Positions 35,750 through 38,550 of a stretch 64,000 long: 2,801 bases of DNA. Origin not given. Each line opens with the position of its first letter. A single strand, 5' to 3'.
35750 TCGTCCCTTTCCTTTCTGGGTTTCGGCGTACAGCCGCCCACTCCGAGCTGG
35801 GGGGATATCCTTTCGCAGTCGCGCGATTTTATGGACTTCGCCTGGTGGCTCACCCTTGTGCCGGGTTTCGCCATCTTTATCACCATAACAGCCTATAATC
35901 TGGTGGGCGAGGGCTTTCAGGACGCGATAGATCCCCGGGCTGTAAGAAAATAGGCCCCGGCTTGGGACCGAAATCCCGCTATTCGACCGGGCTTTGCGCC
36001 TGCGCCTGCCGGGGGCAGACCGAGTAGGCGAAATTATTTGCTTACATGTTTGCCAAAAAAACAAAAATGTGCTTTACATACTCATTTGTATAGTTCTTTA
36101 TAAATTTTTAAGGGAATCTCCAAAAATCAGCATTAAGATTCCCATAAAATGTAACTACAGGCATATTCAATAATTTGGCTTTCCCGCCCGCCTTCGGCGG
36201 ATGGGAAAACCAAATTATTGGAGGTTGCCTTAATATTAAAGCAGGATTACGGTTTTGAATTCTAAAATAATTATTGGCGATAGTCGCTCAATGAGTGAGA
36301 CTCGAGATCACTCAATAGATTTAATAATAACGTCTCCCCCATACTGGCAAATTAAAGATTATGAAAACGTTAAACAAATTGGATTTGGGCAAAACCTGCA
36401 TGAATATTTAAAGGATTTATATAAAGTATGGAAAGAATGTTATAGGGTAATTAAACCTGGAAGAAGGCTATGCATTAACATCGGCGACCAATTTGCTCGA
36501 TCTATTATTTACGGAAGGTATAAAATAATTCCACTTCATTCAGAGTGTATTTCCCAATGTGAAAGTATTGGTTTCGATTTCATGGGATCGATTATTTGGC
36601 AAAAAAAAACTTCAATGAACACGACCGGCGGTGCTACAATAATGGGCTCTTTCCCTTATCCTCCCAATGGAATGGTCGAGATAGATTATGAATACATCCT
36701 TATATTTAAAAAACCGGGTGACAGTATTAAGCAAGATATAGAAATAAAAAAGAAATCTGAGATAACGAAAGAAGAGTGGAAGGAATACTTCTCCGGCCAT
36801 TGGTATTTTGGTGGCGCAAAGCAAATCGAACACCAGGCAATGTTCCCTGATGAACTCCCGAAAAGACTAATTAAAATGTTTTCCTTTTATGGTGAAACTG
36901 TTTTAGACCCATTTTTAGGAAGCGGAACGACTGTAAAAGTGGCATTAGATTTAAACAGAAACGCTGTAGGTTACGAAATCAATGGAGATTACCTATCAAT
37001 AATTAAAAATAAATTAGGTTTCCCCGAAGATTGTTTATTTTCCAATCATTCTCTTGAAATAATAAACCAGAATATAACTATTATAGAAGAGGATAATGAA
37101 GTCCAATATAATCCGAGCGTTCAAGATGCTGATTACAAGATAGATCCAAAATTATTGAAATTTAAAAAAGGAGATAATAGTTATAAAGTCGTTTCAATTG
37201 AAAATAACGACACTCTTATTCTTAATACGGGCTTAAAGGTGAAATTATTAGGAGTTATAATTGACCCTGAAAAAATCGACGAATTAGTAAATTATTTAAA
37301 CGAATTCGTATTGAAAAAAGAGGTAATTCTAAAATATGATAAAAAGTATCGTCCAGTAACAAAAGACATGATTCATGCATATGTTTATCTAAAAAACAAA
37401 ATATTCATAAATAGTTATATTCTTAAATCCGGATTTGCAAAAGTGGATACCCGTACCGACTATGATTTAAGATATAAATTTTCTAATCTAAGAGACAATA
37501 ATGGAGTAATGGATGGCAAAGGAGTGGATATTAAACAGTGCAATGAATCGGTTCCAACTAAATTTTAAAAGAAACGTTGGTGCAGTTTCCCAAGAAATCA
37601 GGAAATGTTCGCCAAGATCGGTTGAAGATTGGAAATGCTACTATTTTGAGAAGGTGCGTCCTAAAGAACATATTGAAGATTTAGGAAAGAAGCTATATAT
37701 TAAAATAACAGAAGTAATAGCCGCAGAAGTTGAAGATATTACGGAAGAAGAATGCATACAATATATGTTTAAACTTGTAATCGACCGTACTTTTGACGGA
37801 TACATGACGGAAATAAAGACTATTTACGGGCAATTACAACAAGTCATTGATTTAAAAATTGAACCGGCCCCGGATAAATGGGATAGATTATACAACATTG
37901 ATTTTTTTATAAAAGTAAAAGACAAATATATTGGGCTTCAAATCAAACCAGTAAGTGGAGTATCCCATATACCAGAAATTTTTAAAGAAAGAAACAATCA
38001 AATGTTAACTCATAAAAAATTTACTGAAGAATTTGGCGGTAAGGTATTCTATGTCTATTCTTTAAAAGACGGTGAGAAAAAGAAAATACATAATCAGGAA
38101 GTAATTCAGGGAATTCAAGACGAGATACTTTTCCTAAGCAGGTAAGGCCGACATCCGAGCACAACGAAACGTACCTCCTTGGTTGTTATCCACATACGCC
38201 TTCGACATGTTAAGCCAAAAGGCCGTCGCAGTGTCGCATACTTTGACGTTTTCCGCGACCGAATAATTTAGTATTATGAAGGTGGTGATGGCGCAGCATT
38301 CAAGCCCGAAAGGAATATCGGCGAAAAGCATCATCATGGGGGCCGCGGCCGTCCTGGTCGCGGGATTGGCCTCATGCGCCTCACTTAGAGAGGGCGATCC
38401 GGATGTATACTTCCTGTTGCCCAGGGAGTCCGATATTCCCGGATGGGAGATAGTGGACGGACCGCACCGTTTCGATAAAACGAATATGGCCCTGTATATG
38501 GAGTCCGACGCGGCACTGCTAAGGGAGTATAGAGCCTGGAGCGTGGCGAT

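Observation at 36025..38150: AT-rich 2.1-kb islet after oppC carrying an atypical restriction-modification-like gene pair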

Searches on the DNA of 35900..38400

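Call 47: search_rna_families(source=window, start=35900, end=38400, threshold=evalue, max_evalue=1)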
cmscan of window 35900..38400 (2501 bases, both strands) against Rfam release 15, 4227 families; matches with E-value up to 1: 0.
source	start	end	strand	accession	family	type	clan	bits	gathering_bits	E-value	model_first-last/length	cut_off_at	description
